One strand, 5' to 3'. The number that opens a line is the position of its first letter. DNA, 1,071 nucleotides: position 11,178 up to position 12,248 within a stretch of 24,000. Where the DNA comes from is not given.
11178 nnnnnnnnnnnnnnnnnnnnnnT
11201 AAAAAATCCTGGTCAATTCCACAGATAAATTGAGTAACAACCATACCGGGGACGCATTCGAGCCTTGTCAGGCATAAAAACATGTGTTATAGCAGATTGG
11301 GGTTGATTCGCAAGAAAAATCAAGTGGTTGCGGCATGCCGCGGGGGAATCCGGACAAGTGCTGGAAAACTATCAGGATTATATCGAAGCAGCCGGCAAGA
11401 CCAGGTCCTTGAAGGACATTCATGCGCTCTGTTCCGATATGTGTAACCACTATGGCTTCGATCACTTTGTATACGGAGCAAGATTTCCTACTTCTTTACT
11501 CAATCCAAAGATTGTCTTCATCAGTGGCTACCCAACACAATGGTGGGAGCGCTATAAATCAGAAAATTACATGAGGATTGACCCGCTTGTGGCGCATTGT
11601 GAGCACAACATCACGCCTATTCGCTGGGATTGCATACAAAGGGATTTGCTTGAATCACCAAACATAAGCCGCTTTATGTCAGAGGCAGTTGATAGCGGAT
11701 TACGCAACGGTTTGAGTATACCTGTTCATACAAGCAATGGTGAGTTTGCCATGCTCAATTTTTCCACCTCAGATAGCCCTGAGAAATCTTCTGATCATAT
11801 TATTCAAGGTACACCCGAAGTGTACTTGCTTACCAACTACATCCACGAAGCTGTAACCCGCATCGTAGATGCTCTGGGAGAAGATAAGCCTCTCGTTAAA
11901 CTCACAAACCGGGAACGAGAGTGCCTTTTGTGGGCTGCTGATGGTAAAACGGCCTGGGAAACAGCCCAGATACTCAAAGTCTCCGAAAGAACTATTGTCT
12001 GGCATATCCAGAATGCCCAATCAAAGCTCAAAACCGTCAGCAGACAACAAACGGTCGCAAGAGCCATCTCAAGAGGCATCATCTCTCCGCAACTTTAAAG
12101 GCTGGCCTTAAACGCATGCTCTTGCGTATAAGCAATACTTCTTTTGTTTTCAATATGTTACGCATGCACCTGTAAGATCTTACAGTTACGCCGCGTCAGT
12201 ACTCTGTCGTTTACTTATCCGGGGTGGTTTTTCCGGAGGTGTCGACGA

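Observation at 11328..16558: Candidate integrated module: AHL quorum sensing, orphan receiver-like protein, Csr-type RNA and a c-di-GMP phosphodiesterase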

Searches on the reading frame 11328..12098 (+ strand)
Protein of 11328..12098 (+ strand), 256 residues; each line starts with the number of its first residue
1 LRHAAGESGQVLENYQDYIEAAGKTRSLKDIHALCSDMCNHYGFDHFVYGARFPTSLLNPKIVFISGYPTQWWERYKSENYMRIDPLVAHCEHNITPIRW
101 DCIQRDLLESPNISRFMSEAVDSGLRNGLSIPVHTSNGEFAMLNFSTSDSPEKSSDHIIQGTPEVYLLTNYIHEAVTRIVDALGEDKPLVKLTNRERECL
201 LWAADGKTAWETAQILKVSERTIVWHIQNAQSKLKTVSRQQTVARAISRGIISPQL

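Call 7: search_protein_families(library=pfam, proteins=[window:11328-12098:+], max_evalue=0.01)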
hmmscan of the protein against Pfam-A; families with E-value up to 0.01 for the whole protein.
window:11328-12098:+ (256 aa): 3 families
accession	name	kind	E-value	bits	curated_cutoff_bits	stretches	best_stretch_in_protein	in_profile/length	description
PF03472.21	Autoind_bind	-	1.7e-39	135.1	23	1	29-176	3-149/149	Autoinducer binding domain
PF00196.25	GerE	-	1.5e-15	57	23.5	1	191-244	2-55/57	Bacterial regulatory proteins, luxR family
PF08281.18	Sigma70_r4_2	-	0.0053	16.8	25.7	0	191-224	10-44/54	Sigma-70, region 4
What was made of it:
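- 11358..12098 (+): luxR: AHL-binding transcription factor. The ORF is open from TTG 11328; the called start gives 246 aa. Pfam Autoind_bind and GerE (call 7).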

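Call 23: find_homologous_proteins(query=window:11328-12095:+)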
Query window:11328-12095:+ (256 aa): 133 proteins with E <= 0.001 among 347 candidates; the best 120 are listed.
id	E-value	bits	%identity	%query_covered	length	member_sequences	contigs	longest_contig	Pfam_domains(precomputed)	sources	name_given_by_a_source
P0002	1.9e-159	547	96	96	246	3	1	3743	PF00196.26,PF03472.22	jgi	-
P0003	6.0e-80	286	52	95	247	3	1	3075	PF00196.26,PF03472.22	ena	-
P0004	7.3e-76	273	51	94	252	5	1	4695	PF00196.26,PF08281.19,PF03472.22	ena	-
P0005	2.9e-75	271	50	94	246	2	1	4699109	PF00196.26,PF03472.22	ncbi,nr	ncbi:MAG: LuxR family transcriptional regulator [Gammaproteobacteria bacterium]|nr:LuxR family trans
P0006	4.5e-75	270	48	96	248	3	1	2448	PF00196.26,PF08281.19,PF03472.22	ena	-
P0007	1.0e-74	269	49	95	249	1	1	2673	PF00196.26,PF03472.22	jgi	jgi:DNA-binding CsgD family transcriptional regulator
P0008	1.2e-74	269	50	94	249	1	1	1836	PF00196.26,PF03472.22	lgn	-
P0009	5.1e-74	267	49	94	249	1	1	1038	PF00196.26,PF03472.22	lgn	-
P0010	1.1e-73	266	49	95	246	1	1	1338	PF00196.26,PF03472.22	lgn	-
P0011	1.7e-73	265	49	94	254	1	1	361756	PF00196.26,PF03472.22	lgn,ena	-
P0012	3.3e-73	264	50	94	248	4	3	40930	PF00196.26,PF03472.22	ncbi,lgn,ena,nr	ncbi:MAG TPA: LuxR family transcriptional regulator [Gammaproteobacteria bacterium]|nr:LuxR family t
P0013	3.9e-73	264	48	94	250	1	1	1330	PF00196.26,PF03472.22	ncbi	-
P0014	3.9e-73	264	52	95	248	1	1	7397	PF00196.26,PF03472.22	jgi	jgi:DNA-binding CsgD family transcriptional regulator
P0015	3.0e-72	261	49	95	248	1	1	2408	PF00196.26,PF03472.22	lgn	-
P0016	3.6e-72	261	48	95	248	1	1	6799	PF00196.26,PF08281.19,PF03472.22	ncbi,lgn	-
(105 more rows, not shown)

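Call 24: find_encoding_contigs(protein=P0002, flank=10000, max_places=6)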
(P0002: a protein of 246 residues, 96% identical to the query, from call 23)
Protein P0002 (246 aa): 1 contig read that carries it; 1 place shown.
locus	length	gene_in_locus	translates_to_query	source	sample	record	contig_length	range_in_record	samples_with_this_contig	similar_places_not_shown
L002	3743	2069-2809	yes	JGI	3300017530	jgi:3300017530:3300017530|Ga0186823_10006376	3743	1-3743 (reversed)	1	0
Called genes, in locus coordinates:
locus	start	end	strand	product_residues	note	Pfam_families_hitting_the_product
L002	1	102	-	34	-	?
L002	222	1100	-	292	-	PF00326:Peptidase_S9 (faint), PF07224:Chlorophyllase, PF01738:DLH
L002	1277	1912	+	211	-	PF01625:PMSR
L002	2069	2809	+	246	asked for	PF03472:Autoind_bind, PF00196:GerE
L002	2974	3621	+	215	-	PF00765:Autoind_synth, PF13444:Acetyltransf_5 (weak)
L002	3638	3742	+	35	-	?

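Call 26: find_related_loci(query=A1, collection=genome_contigs, flank=10000)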
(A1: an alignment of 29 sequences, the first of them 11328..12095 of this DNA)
Query A1 (256 aa) in genome_contigs; peptide patterns used: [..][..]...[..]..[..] (x = any residue, [..] = any of these).
208 stretches matched a pattern; 193 encode a relative of the query (tblastn E <= 1e-3); the best 80 are kept; 80 distinct loci.
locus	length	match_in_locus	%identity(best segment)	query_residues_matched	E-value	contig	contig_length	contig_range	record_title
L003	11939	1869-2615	47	6-254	6e-83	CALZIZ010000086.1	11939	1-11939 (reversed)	MAG: uncultured Desulfuromonadales bacterium isolate FO_M_Desulfobacterota_25 genome assembly, contig: scaffold_4599, wh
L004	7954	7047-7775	48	14-256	8e-82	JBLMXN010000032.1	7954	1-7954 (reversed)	MAG: Bacteroidota bacterium isolate MAG255 PRJNA957066_bin36_renamed_31, whole genome shotgun sequence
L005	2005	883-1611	51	14-256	2e-85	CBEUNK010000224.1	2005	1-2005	MAG TPA_asm: uncultured Thiogranum sp. isolate SRR13309658_concoct_20 genome assembly, contig: ERZ26778863.7159, whole g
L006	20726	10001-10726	50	16-256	9e-81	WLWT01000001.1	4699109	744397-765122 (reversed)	MAG: Gammaproteobacteria bacterium isolate MH-Pat-all_autometa_1-5 scf7180000017258.4699109, whole genome shotgun sequen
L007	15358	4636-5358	50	16-256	8e-80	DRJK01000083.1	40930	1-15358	MAG TPA_asm: Gammaproteobacteria bacterium isolate HyVt-415 HyVt-415_k95_32685, whole genome shotgun sequence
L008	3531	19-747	50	14-256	1e-79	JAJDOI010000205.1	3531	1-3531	MAG: Thiogranum sp. isolate MASpbin.12 k141_2400600, whole genome shotgun sequence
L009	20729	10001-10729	50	14-256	2e-79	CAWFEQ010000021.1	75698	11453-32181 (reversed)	MAG: uncultured Gammaproteobacteria bacterium isolate MFD05684.bin.1.219 genome assembly, contig: contig_4845, whole gen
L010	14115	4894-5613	50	17-256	2e-79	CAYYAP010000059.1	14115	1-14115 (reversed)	MAG TPA_asm: uncultured Thiohalobacter sp. isolate binchicken_co253_150 genome assembly, contig: NODE_2812_length_14115_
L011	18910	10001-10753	49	8-256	5e-79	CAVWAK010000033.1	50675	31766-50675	MAG: uncultured Gammaproteobacteria bacterium isolate MFD03551.bin.1.74 genome assembly, contig: contig_49141, whole gen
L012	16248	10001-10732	47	13-256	4e-79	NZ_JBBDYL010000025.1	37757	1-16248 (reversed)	MAG: Sulfuricaulis sp. isolate LejiaD_57_21 Lejia_D_1787_length_37757_cov_12, whole genome shotgun sequence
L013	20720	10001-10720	49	17-256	1e-78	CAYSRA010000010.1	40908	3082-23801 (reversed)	MAG TPA_asm: uncultured Thiohalobacter sp. isolate binchicken_co64_45 genome assembly, contig: NODE_553_length_40908_cov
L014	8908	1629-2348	48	17-256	1e-78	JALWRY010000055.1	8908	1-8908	MAG: Thiohalobacter sp. isolate M2_metabat2_scaf2bin.039 M2_NODE_11924_length_8908_cov_3.521353, whole genome shotgun se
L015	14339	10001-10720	49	17-256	2e-78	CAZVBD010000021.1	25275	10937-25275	MAG TPA_asm: uncultured Thiohalobacter sp. isolate SRP128015_co1_470 genome assembly, contig: NODE_2417_length_25275_cov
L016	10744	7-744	49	13-256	2e-78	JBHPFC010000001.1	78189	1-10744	Pseudomonadota bacterium isolate SAG AM-311-I13 NODE_1_length_78189_cov_32.489569, whole genome shotgun sequence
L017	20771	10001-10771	46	2-256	6e-78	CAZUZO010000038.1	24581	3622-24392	MAG TPA_asm: uncultured Thiotrichales bacterium isolate SRP072547_co1_415 genome assembly, contig: NODE_2847_length_2458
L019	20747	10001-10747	50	6-256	1e-77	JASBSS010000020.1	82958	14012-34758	MAG: Thiogranum sp. isolate BWSM_145 k141_834863, whole genome shotgun sequence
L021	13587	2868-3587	48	17-256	5e-77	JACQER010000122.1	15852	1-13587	MAG: Gammaproteobacteria bacterium isolate NC_groundwater_1026_Pr1_S-0.65um_62_16 Montesol18_Sp65_coassembly_scaffold_86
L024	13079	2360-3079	45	17-256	8e-76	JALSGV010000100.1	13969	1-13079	MAG: Gammaproteobacteria bacterium isolate 354-166_maxbin2_scaf2bin.143 354-166_scaffold_4356_c1, whole genome shotgun s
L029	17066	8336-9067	48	13-256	2e-74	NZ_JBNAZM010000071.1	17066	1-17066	Arhodomonas sp. AD133 AD138_contig_71, whole genome shotgun sequence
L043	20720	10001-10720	45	17-256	2e-67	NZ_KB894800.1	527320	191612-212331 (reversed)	Arhodomonas aquaeolei DSM 8974 C516DRAFT_scaffold00001.1, whole genome shotgun sequence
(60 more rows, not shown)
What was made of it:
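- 11358..12098 (+): Homologues of 45-52% identity in Thiogranum, Thiohalobacter, Sulfuricaulis and Arhodomonas MAGs (calls 23, 26).
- Tried and rejected: The LuxR alignment scan worked (call 26).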

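Call 60: search_protein_families(library=pfam, proteins=[L016:1899-3224:+, L019:11913-13277:+, L010:6755-8092:+, L021:4813-6885:+, L012:11919-14096:+, L017:12367-12903:+, L007:6605-7234:+, L029:10201-11889:+, L043:11599-13470:+, L024:4316-5077:+], max_evalue=0.001)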
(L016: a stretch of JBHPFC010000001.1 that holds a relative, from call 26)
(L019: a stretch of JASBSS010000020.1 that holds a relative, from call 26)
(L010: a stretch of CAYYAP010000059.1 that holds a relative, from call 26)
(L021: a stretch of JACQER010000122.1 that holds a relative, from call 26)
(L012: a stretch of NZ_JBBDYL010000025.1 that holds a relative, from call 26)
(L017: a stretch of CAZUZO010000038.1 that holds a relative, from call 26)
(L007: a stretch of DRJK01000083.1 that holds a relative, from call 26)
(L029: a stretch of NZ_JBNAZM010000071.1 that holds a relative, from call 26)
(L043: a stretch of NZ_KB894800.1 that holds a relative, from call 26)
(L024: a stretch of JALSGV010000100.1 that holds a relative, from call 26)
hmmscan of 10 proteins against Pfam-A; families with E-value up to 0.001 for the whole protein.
L016:1899-3224:+ (441 aa): 2 families
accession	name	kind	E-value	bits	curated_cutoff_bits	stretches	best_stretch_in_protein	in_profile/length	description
PF00563.25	EAL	-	5.3e-62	209.7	31.3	1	193-426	3-236/236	EAL domain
PF00990.26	GGDEF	-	0.00032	20.9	23.8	1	78-166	64-155/161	Diguanylate cyclase, GGDEF domain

L019:11913-13277:+ (454 aa): 2 families
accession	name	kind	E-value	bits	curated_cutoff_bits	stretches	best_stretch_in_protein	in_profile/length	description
PF00563.25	EAL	-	3.1e-49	167.9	31.3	1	209-442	4-236/236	EAL domain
PF00990.26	GGDEF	-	0.00012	22.3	23.8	1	93-147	65-121/161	Diguanylate cyclase, GGDEF domain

L010:6755-8092:+ (445 aa): 2 families
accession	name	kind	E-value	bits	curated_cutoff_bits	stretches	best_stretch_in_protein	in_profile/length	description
PF00563.25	EAL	-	1.8e-52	178.5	31.3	1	198-433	2-236/236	EAL domain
PF00990.26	GGDEF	-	1.2e-09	38.5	23.8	1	40-171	14-154/161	Diguanylate cyclase, GGDEF domain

L021:4813-6885:+ (690 aa): 7 families
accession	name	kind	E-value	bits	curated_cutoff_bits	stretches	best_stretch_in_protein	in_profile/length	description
PF00563.25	EAL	-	2.9e-73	246.6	31.3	1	441-675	3-236/236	EAL domain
PF00990.26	GGDEF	-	1.1e-45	155.8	23.8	1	265-419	3-160/161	Diguanylate cyclase, GGDEF domain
PF13426.13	PAS_9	-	1.3e-14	54.8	27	2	21-75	3-58/103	PAS domain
PF00989.32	PAS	-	3.3e-11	43.6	22.6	1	12-112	4-104/113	PAS fold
PF08448.16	PAS_4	-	1.1e-10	42.1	23.1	1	15-84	1-69/110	PAS fold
PF13188.13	PAS_8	-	5.8e-10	39.2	21.8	1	11-62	3-54/65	PAS domain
PF08447.18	PAS_3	-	6.2e-06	26.8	25.6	1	32-115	2-86/89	PAS fold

L012:11919-14096:+ (725 aa): 8 families
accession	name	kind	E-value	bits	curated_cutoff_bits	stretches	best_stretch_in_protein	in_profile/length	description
PF00563.25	EAL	-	2.7e-76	256.5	31.3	1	462-697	2-236/236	EAL domain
PF00990.26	GGDEF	-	3.4e-46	157.4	23.8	1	286-441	2-160/161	Diguanylate cyclase, GGDEF domain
PF13426.13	PAS_9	-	1e-16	61.5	27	2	38-129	3-92/103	PAS domain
PF08448.16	PAS_4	-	9e-16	58.5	23.1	1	32-138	1-105/110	PAS fold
PF13188.13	PAS_8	-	1.8e-15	56.6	21.8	2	28-74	3-49/65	PAS domain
PF00989.32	PAS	-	7.5e-14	52.2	22.6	2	31-130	6-105/113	PAS fold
PF08447.18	PAS_3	-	7.5e-08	33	25.6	1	49-131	2-85/89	PAS fold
PF21370.4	PAS_GdpP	-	0.00092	20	27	0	165-224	8-65/90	Cyclic-di-AMP phosphodiesterase GdpP-like, PAS domain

L017:12367-12903:+ (178 aa): 1 family
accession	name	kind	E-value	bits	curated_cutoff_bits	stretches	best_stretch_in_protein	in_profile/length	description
PF01936.24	NYN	-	7.6e-08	33.4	24.2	1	8-169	6-144/145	NYN domain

L007:6605-7234:+ (209 aa): 3 families
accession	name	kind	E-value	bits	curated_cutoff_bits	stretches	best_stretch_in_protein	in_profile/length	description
PF00072.30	Response_reg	-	1.2e-30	106.3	30.2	1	3-115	1-111/111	Response regulator receiver domain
PF00196.25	GerE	-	1.9e-17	63.1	23.5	1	147-202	2-57/57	Bacterial regulatory proteins, luxR family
PF08281.18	Sigma70_r4_2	-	0.00085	19.4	25.7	0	144-190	7-54/54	Sigma-70, region 4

L029:10201-11889:+ (562 aa): 2 families
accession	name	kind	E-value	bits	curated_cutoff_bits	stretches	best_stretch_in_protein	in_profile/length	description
PF00563.25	EAL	-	1.2e-70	238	31.3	1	312-546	3-236/236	EAL domain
PF00990.26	GGDEF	-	3.8e-23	82.5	23.8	1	154-289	22-159/161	Diguanylate cyclase, GGDEF domain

L043:11599-13470:+ (623 aa): 2 families
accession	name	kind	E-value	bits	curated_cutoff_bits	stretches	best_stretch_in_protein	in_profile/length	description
PF00563.25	EAL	-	2.8e-69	233.5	31.3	1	369-603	3-236/236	EAL domain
PF00990.26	GGDEF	-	1.4e-21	77.3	23.8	1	209-343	22-159/161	Diguanylate cyclase, GGDEF domain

L024:4316-5077:+ (253 aa): 2 families
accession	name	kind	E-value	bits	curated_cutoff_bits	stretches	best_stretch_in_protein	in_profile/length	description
PF02518.31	HATPase_c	-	1.2e-18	67.9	26.4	1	146-252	5-109/111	Histidine kinase-, DNA gyrase B-, and HSP90-like ATPase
PF00512.31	HisKA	-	7e-11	42.5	26.9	1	35-99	3-64/66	His Kinase A (phospho-acceptor) domain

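Call 65: search_protein_families(library=ncbifam, proteins=[window:11328-12095:+], max_evalue=0.01)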
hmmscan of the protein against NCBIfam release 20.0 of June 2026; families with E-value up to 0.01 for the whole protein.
window:11328-12095:+ (256 aa): 14 families
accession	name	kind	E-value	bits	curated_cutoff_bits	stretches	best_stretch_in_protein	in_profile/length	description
NF007561.1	PRK10188.1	equivalog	6e-29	101.1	350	1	28-252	23-240/240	quorum-sensing transcriptional regulator SdiA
TIGR03541.1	reg_near_HchA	equivalog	8.7e-22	77.8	215.6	1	22-252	11-232/232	PA1136 family autoinducer-binding transcriptional regulator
NF010444.1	PRK13870.1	equivalog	9e-18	64.6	250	1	24-252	17-234/234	autoinducer-binding transcriptional regulator TraR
TIGR03020.2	EpsA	equivalog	2.1e-14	53.7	170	1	104-247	99-246/247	XrtB/PEP-CTERM-associated transcriptional regulator EpsA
NF047402.1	TransRegVisN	equivalog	1e-10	41.3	250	1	164-249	161-243/246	transcriptional regulator VisN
NF047403.1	TransRegVisR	equivalog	6.8e-10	38.7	300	1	85-253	57-220/220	transcriptional regulator VisR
NF052445.1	RespRegMctR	equivalog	1.8e-07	30.8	300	1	154-251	107-204/205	two-component system response regulator MctR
NF047785.1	respo_reg_MadR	equivalog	5.2e-07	29.2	300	1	177-252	133-209/209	MadR family response regulator transcription factor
NF007708.0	PRK10403.1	equivalog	5.2e-06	26.1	343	1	150-240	112-202/215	nitrate/nitrite response regulator protein NarP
NF052366.1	photon_PedR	equivalog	2.6e-05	24.3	120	1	191-252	2-63/74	photosynthetic electron transport-dependent transcriptional regulator PedR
NF007505.1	PRK10100.1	equivalog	2.9e-05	23.9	250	1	187-246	140-199/204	biofilm master transcriptional regulator CsgD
NF007935.0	PRK10651.1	equivalog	0.0019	17.4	250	1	185-241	149-205/216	two-component system response regulator NarL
NF011896.0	PRK15369.1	equivalog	0.0044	16.6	242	1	173-236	133-194/211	two component system response regulator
NF005385.0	PRK06930.1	subfamily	0.0047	16.6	136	1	189-237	112-161/170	positive control sigma-like factor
